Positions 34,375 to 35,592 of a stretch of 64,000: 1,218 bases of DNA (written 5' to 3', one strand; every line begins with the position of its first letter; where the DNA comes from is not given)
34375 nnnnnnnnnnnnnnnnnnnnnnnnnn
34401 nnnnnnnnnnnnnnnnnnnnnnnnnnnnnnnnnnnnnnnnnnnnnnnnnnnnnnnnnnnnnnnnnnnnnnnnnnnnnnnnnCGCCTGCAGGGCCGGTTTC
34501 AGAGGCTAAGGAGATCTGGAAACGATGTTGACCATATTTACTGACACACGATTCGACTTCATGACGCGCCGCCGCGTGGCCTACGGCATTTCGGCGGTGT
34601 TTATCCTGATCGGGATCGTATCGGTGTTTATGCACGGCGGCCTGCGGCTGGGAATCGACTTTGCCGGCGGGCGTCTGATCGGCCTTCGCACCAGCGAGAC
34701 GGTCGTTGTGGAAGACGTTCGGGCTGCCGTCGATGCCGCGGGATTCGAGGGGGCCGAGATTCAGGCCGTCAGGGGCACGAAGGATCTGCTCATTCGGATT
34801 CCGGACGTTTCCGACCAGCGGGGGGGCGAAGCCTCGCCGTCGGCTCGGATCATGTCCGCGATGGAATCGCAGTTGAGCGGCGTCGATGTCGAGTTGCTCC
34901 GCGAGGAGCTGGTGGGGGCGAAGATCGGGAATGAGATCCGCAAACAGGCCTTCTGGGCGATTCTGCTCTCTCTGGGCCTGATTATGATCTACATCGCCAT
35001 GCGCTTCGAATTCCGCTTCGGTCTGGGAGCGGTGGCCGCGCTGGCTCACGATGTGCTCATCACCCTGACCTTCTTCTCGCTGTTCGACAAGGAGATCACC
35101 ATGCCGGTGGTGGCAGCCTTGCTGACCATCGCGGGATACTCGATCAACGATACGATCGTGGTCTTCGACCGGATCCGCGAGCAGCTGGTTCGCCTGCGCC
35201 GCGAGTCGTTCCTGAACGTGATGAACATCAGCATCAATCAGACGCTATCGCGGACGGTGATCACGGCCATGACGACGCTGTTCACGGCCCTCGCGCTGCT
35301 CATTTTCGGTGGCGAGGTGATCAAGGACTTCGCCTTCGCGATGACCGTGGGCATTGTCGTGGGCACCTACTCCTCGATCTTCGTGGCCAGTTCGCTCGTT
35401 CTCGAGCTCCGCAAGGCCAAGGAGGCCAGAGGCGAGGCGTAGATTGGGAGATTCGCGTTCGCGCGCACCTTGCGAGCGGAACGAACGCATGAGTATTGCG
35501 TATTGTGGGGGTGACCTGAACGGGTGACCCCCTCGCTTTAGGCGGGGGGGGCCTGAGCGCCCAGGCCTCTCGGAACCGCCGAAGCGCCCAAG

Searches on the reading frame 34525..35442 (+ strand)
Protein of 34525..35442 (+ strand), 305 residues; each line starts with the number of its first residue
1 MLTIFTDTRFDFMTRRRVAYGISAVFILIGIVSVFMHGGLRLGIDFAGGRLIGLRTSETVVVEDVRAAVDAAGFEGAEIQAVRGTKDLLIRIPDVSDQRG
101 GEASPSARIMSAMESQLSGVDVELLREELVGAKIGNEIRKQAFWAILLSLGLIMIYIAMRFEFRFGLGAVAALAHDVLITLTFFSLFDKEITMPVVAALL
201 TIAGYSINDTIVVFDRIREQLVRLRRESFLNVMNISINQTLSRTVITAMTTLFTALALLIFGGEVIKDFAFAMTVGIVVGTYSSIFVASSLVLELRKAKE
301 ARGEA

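Call 91: list_cluster_members(proteins=[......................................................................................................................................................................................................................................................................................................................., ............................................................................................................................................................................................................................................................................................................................, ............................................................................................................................, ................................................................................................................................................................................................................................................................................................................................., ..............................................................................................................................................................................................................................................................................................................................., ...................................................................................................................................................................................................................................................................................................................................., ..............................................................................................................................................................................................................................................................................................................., window:34525-35442:+])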
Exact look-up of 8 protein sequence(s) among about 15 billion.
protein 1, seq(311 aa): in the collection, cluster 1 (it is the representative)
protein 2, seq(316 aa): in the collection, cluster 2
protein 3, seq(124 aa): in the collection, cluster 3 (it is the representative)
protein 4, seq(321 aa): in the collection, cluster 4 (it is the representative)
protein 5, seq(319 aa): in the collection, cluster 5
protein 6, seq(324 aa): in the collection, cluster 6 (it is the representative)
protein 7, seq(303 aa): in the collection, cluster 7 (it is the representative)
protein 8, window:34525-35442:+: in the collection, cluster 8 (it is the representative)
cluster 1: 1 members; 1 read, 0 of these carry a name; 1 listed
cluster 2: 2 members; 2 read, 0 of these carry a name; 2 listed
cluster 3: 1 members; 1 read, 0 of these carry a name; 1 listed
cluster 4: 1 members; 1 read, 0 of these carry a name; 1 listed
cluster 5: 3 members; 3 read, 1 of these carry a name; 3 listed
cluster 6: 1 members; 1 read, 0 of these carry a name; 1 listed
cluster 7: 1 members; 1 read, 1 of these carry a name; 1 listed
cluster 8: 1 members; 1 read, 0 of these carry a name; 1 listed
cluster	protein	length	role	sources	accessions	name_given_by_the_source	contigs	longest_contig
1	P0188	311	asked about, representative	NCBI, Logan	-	-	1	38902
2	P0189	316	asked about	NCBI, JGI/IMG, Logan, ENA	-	-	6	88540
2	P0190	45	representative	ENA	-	-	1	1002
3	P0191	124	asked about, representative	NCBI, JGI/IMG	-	-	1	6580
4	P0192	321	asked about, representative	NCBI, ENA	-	-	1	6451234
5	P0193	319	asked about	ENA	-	-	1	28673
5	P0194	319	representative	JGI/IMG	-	preprotein translocase SecF subunit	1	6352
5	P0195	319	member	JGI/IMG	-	-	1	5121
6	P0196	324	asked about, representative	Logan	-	-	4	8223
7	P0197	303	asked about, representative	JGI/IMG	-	preprotein translocase SecF subunit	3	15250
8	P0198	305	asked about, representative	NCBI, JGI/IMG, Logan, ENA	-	-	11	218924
